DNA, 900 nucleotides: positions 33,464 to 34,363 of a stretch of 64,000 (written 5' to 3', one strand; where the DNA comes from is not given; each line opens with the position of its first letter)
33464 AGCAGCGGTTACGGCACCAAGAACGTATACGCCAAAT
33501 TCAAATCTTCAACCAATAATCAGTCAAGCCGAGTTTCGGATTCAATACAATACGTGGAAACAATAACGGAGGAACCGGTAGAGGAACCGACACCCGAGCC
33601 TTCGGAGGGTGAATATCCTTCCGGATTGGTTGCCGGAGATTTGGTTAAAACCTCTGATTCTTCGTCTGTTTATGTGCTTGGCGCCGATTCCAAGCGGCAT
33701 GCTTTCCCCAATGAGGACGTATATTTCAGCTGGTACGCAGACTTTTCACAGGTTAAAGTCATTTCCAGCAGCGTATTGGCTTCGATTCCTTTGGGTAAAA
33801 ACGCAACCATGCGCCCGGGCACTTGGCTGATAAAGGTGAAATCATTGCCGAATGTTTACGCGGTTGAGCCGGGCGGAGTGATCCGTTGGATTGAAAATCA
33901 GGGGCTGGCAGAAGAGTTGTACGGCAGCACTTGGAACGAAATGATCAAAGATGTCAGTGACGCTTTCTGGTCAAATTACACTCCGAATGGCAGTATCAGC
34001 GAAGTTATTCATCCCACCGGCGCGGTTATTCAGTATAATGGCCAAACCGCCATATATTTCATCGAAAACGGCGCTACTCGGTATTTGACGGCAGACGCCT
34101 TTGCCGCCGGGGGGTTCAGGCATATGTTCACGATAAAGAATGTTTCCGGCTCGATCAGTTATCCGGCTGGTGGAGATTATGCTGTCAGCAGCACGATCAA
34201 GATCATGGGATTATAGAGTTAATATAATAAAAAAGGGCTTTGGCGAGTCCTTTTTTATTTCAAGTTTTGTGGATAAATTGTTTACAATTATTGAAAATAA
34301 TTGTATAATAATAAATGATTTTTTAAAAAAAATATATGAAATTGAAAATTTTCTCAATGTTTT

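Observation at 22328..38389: Island of four consecutive giant secreted proteins sharing an unnamed ~120-aa repeat domain, bracketed by two ECF sigma / membrane-partner pairs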

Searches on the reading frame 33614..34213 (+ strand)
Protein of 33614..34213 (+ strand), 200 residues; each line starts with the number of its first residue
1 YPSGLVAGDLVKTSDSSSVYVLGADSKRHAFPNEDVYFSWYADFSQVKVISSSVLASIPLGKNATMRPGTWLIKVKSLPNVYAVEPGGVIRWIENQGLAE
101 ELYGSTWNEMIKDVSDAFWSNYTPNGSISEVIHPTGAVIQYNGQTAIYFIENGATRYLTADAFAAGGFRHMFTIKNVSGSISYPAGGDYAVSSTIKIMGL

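Call 9: search_solved_structures(query=window:33614-34213:+, max_evalue=10, show_alignments=2)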
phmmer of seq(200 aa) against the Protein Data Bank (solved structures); distinct sequences matched with E-value up to 10: 3.
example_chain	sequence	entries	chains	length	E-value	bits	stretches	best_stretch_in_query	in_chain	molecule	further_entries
9das_A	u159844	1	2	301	0.15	14.9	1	111-178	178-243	Flagellin hook IN motif family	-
5o7y_A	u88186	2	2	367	0.38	13.6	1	65-163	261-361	Thebaine 6-O-demethylase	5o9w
4gsn_A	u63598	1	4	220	1.8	11.4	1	41-88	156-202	Glutathione S-transferase E2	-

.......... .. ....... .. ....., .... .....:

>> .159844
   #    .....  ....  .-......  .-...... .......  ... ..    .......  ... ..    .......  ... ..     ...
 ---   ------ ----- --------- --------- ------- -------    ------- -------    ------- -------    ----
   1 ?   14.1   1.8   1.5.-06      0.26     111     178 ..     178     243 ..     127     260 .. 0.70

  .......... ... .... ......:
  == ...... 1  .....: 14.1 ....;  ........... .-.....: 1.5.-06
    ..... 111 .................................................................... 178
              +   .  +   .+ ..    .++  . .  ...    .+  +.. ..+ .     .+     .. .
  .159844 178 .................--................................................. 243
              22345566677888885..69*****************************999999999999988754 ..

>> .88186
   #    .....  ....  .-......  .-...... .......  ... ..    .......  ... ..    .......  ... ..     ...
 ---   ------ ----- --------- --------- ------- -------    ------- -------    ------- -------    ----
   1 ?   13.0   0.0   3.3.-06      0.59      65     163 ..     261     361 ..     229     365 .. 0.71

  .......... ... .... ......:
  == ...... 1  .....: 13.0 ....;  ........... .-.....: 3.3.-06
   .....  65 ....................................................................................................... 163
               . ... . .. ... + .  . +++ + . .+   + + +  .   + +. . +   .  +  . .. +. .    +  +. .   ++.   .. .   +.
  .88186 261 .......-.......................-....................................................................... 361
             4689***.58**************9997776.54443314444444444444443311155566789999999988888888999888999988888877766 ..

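Call 10: find_homologous_proteins(query=window:33614-34213:+, max_evalue=0.001)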
Query seq(200 aa) (200 aa): 13 proteins with E <= 0.001 among 147 candidates.
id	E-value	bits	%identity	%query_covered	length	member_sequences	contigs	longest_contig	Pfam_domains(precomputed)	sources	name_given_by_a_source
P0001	5.9e-55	204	52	90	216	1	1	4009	-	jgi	jgi:hypothetical protein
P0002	7.0e-55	204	49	100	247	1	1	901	-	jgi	jgi:hypothetical protein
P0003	1.6e-48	183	46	93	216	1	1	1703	-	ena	-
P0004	7.8e-46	174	45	90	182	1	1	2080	-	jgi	jgi:hypothetical protein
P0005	3.2e-40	156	45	85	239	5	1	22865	-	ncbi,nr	ncbi:MAG TPA: hypothetical protein PKL05_02585, partial [bacterium]|nr:hypothetical protein [bacteri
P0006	2.6e-39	153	55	64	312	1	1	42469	-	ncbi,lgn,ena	-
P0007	4.4e-39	152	51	68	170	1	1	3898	-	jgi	jgi:hypothetical protein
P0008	8.6e-39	151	55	66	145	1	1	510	-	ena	-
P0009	5.3e-37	145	41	87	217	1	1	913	-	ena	-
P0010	5.1e-36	142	52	65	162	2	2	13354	-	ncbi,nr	ncbi:MAG TPA: hypothetical protein PLS17_03210, partial [bacterium]|nr:hypothetical protein [bacteri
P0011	2.3e-31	127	51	56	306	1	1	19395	PF05345.19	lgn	-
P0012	1.5e-30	124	44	64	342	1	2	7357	PF01551.30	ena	-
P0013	3.6e-30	123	51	59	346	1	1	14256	PF01551.30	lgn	-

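Call 17: search_solved_structures(query=A2, max_evalue=10, show_alignments=2)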
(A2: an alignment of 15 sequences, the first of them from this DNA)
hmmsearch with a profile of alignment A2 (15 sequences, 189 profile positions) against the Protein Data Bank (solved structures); distinct sequences matched with E-value up to 10: 6.
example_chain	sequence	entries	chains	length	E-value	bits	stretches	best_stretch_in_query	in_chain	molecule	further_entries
4idl_A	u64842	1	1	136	0.09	15.7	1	11-54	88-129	Single Domain Antibody VHH A9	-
8y4w_B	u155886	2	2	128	0.3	14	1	14-36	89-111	FnTRAP specific nanobody | Nanobody against FnTRAP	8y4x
8sdf_H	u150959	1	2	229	0.89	12.5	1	13-37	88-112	Neutralizing antibody CC25.4 heavy chain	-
8yub_A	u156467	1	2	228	0.89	12.5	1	13-37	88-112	Neutralizing antibody CC25.4 heavy chain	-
1rky_A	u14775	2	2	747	1.7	11.5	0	94-130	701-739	lysyl oxidase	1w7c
1n9e_A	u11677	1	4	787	3.1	10.7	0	20-41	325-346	LYSYL OXIDASE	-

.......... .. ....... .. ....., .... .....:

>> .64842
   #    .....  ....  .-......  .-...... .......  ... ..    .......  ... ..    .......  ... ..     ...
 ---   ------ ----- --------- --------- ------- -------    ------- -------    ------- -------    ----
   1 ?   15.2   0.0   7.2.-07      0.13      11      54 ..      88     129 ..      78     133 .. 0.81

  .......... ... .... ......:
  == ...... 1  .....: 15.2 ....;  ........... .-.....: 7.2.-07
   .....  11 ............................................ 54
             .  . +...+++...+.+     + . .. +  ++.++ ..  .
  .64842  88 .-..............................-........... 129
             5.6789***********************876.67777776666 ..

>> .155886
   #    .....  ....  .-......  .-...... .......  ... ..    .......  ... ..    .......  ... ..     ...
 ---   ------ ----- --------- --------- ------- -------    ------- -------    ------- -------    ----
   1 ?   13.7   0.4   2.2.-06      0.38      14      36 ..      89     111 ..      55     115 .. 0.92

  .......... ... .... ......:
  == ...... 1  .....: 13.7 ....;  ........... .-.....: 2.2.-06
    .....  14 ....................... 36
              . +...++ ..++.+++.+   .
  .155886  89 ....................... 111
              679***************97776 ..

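Call 23: find_related_loci(query=window:33623-34213:+, collection=genome_contigs, flank=8000)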
Query seq(197 aa) (197 aa) in genome_contigs; peptide patterns used: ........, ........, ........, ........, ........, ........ (x = any residue, [..] = any of these).
177 stretches matched a pattern; 146 encode a relative of the query (tblastn E <= 1e-3); the best 80 are kept; 80 distinct loci.
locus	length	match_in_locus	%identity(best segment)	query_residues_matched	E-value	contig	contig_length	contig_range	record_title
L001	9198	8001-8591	46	1-197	3e-59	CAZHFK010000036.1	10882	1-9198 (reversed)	MAG TPA_asm: uncultured Gammaproteobacteria bacterium isolate SRP141376_co1_395 genome assembly, contig: NODE_11232_leng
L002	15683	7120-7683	43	5-193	7e-51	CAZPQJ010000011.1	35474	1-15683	MAG TPA_asm: uncultured Gammaproteobacteria bacterium isolate SRP342105_co1_419 genome assembly, contig: NODE_1518_lengt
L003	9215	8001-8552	47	4-185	1e-48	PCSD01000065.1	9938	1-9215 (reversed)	MAG: Candidatus Falkowbacteria bacterium CG23_combo_of_CG06-09_8_20_14_all_49_15 CG23_scaffold_5023_c, whole genome shot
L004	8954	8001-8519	46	4-173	9e-48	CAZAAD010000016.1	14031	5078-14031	MAG TPA_asm: uncultured Gammaproteobacteria bacterium isolate SRP263991_co1_89 genome assembly, contig: NODE_6691_length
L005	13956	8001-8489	47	4-165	3e-45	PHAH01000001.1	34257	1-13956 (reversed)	MAG: Candidatus Falkowbacteria bacterium HGW-Falkowbacteria-2 08E140C01_scaffold_901, whole genome shotgun sequence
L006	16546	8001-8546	44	5-184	3e-45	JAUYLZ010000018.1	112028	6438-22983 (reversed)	MAG: bacterium isolate C24_metabat.bin.60 C24_k141_170142, whole genome shotgun sequence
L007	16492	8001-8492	47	4-166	6e-45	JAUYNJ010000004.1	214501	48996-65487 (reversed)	MAG: bacterium isolate C3_metabat.bin.14 C3_k141_20277, whole genome shotgun sequence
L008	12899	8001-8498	48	4-166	7e-45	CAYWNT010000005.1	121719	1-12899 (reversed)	MAG TPA_asm: uncultured Gammaproteobacteria bacterium isolate SRP077602_co7_178 genome assembly, contig: NODE_378_length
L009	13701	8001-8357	57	2-120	1e-44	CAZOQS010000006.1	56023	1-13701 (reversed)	MAG TPA_asm: uncultured Gammaproteobacteria bacterium isolate SRP296810_co1_165 genome assembly, contig: NODE_444_length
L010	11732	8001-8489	47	4-165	1e-44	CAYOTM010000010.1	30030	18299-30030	MAG TPA_asm: uncultured Gammaproteobacteria bacterium isolate SRP192927_co6_793 genome assembly, contig: NODE_2820_lengt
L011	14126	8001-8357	57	2-120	3e-44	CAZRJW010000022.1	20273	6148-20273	MAG TPA_asm: uncultured Gammaproteobacteria bacterium isolate SRP285395_co1_374 genome assembly, contig: NODE_4038_lengt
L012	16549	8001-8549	42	1-184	1e-43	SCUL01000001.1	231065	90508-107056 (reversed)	MAG: Patescibacteria group bacterium isolate FW602_bin.41 FW602_bin.41-12325, whole genome shotgun sequence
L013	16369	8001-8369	55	4-126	1e-43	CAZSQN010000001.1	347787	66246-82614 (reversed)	MAG TPA_asm: uncultured Gammaproteobacteria bacterium isolate binchicken_co125_790 genome assembly, contig: NODE_42_leng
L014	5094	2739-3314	41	4-195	3e-43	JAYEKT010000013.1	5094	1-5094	MAG: Patescibacteria group bacterium isolate MAG130 MAG130_13, whole genome shotgun sequence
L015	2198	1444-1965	40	5-171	5e-43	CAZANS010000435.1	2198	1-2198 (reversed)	MAG TPA_asm: uncultured Victivallales bacterium isolate binchicken_co86_73 genome assembly, contig: NODE_48120_length_21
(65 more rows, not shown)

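Call 25: predict_structure(alignment_id=A2)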
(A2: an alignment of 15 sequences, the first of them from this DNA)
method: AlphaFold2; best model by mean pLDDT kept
length: 197 residues; sequences in the alignment: 15
mean_pLDDT: 92.6   pTM: 0.85
mean pLDDT of the five models: 92.6, 91.4, 90.1, 86.6, 78.8
residues with pLDDT >= 90: 171; 70-90: 18; 50-70: 8; < 50: 0
segments of 3 or more residues with pLDDT < 50: none
pLDDT, mean of each block of 10 residues (from residue 1): 93 95 94 93 96 96 95 95 94 96 94 92 95 95 95 94 91 92 85 62
secondary structure, 60 per line:
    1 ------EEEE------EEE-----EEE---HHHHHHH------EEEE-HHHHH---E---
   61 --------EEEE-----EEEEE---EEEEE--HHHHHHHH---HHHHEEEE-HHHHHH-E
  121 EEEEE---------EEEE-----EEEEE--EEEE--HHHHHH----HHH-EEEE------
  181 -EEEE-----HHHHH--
elements in order: E7-10 E17-19 E25-27 H31-37 E44-47 H49-53 E69-72 E78-82 E86-90 H93-100 H104-107 E108-111 H113-118 E120-125 E135-138 E144-148 E151-154 H157-162 E171-174 E182-185 H191-195

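Call 28: fold_search(model_id=the predicted structure, library=pdb)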
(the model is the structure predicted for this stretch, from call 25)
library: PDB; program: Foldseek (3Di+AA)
matches with E <= 10: 211; with E <= 0.001: 3
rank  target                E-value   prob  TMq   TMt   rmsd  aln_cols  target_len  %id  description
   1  3x3n                  1.4e-04  0.99  0.26  0.15  22.5       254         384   12  Crystal structure of EccB1 of Mycobacterium tuberculosis in spacegroup P21 (released 2015-12-09)
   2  7nps_B4               8.1e-04  0.96  0.25  0.13  24.9       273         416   12  Structure of the periplasmic assembly from the ESX-5 inner membrane complex, C1 model (released 2021-05-26)
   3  5ebd                  8.6e-04  0.97  0.25  0.14  24.2       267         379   10  Crystal structure of EccB1 of Mycobacterium tuberculosis in spacegroup P21 (state IV) (released 2016-02-17)
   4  4kk7                  1.0e-03  0.93  0.24  0.15  22.4       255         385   11  Structure of EccB1 from the type VII (ESX-1) secretion system of Mycobacterium tuberculosis. (released 2013-06-19)
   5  7nps_B1               1.6e-03  0.90  0.24  0.12  24.9       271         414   11  Structure of the periplasmic assembly from the ESX-5 inner membrane complex, C1 model (released 2021-05-26)
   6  7np7_B4               2.0e-03  0.89  0.24  0.11  25.2       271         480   12  Structure of an intact ESX-5 inner membrane complex, Composite C1 model (released 2021-06-02)
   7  7np7_B1               2.9e-03  0.92  0.24  0.11  23.3       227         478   11  Structure of an intact ESX-5 inner membrane complex, Composite C1 model (released 2021-06-02)
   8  3x3m                  3.8e-03  0.89  0.25  0.15  22.6       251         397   12  Crystal structure of EccB1 of Mycobacterium tuberculosis in spacegroup P212121 (released 2015-12-09)
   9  5cyu                  9.6e-03  0.77  0.28  0.17  18.2       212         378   13  Structure of the soluble domain of EccB1 from the Mycobacterium smegmatis ESX-1 secretion system. (released 2015-08-12)
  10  6sgy_A                6.4e-02  0.35  0.25  0.14  23.2       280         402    8  Structure of EccB3 dimer from the ESX-3 core complex (released 2019-10-09)
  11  9ya3_J                1.8e-01  0.14  0.15  0.14  14.6       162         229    5  Cryo-EM structure of the apical region of subpellicular microtubule (SPMT) from Toxoplasma gondii (8-nm repeat) (released 2025-12-03)
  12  6qdv_J                3.6e-01  0.07  0.14  0.10  15.7       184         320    6  Human post-catalytic P complex spliceosome (released 2019-02-20)
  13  8tid_Z                4.0e-01  0.09  0.16  0.05  16.2       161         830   12  Combined linker domain of N-DRC and associated proteins Tetrahymena (released 2023-09-27)
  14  3v6n_A                6.8e-01  0.04  0.14  0.13  16.9       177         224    6  Crystal structure of a plant albumin from Cicer Arietinum showing hemagglutination (released 2012-01-04)
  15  9fmd_T                7.6e-01  0.04  0.14  0.09  15.6       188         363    6  Integrative model of the human post-catalytic spliceosome (P-complex) (released 2024-07-10)
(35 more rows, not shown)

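Call 30: search_protein_representatives(alignment_id=A2)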
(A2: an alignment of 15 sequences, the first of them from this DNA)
Query: 15 sequences, 189 profile positions. Proteins with E-value up to 0.001 (for the whole library): 6195; up to 1e-10: 4637; up to 1e-30: 2775. The best 150 are listed.
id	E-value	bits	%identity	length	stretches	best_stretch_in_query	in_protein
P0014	2.0e-102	357.1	-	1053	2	4-140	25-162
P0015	7.6e-83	293.2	-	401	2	6-132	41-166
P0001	1.2e-77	276.2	-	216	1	2-187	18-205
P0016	1.7e-77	275.8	-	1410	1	3-186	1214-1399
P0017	3.2e-77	274.9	-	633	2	6-143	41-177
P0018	8.6e-77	273.5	-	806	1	4-187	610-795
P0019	5.1e-76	270.9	-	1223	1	2-187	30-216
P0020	7.7e-76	270.4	-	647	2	6-131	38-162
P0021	1.8e-75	269.2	-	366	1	2-187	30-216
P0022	7.3e-75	267.2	-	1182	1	2-187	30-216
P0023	2.4e-74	265.5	-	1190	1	2-187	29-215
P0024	3.3e-74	265.0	-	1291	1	3-187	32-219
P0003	4.7e-74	264.5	-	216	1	3-187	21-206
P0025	5.1e-74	264.4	-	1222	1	2-187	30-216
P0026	5.2e-74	264.4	-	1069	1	3-186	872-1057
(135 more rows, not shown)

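Call 55: search_protein_families(library=pfam, alignment_id=A4, max_evalue=0.0001)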
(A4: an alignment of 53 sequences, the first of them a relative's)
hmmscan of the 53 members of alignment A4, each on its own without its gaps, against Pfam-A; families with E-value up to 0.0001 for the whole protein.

A. member 1, L025:9369-10181:+ (270 aa): 2 families
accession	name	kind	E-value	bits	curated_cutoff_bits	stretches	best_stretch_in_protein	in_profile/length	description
PF00127.26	Copper-bind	-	2e-07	31.7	21.2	1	190-268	3-98/99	Copper binding proteins, plastocyanin/azurin family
PF13473.12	Cupredoxin_1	-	2.5e-06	27.9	27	1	186-266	17-102/104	Cupredoxin-like domain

B. families by the number of members that match (of 53 scanned): 25 families
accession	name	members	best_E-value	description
PF02369.22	Big_1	6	1.5e-47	Bacterial Ig-like domain (group 1)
PF09134.16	Invasin_D3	6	2.6e-39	Invasin, domain 3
PF14870.12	PSII_BNR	5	1.9e-18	Photosynthesis system II assembly factor YCF48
PF01551.29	Peptidase_M23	4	6.1e-19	Peptidase family M23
PF09992.14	NAGPA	4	2.3e-18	Phosphodiester glycosidase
PF00082.27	Peptidase_S8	3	2.7e-48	Subtilase family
PF17957.7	Big_7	3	6e-08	Bacterial Ig domain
PF02012.26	BNR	3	8.8e-08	BNR/Asp-box repeat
PF15902.12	Sortilin-Vps10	3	4.5e-07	Sortilin, neurotensin receptor 3,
PF24517.2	CBM96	2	1.2e-27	Carbohydrate-binding module family 96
PF07691.17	PA14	2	3.4e-26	PA14 domain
PF19077.6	Big_13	2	2.7e-08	Bacterial Ig-like domain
PF03537.19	Glyco_hydro_114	1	3.5e-77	Glycoside-hydrolase family GH114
PF00331.26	Glyco_hydro_10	1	6.3e-73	Glycosyl hydrolase family 10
PF01364.23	Peptidase_C25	1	8.3e-37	Peptidase family C25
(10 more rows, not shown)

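Call 85: search_protein_families(library=pfam, proteins=[window:33623-34213:+], max_evalue=10)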
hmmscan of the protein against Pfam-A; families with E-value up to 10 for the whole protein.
window:33623-34213:+ (197 aa): 0 families

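Call 86: search_protein_families(library=phrogs, proteins=[window:33623-34213:+], max_evalue=1)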
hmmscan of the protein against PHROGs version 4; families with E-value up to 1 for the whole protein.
window:33623-34213:+ (197 aa): 0 families

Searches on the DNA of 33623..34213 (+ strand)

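Call 42: search_rna_families(sources=[L004, L005, L006, L008, L010, L024, L016, L020], threshold=gathering)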
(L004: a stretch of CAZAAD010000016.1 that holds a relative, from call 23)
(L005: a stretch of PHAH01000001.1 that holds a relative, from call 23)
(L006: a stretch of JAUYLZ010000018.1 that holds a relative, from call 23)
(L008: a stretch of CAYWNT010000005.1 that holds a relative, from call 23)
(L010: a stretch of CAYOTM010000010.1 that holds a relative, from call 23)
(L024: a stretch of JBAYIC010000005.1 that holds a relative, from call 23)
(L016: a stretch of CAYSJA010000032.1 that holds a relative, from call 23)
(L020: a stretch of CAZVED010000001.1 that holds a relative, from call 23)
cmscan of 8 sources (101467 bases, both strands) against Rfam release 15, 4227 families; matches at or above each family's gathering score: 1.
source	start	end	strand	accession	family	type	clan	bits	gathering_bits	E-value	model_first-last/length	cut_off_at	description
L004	1334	1417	+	RF00005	tRNA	Gene; tRNA;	CL00001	47.9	29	6.1e-07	1-71/71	no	tRNA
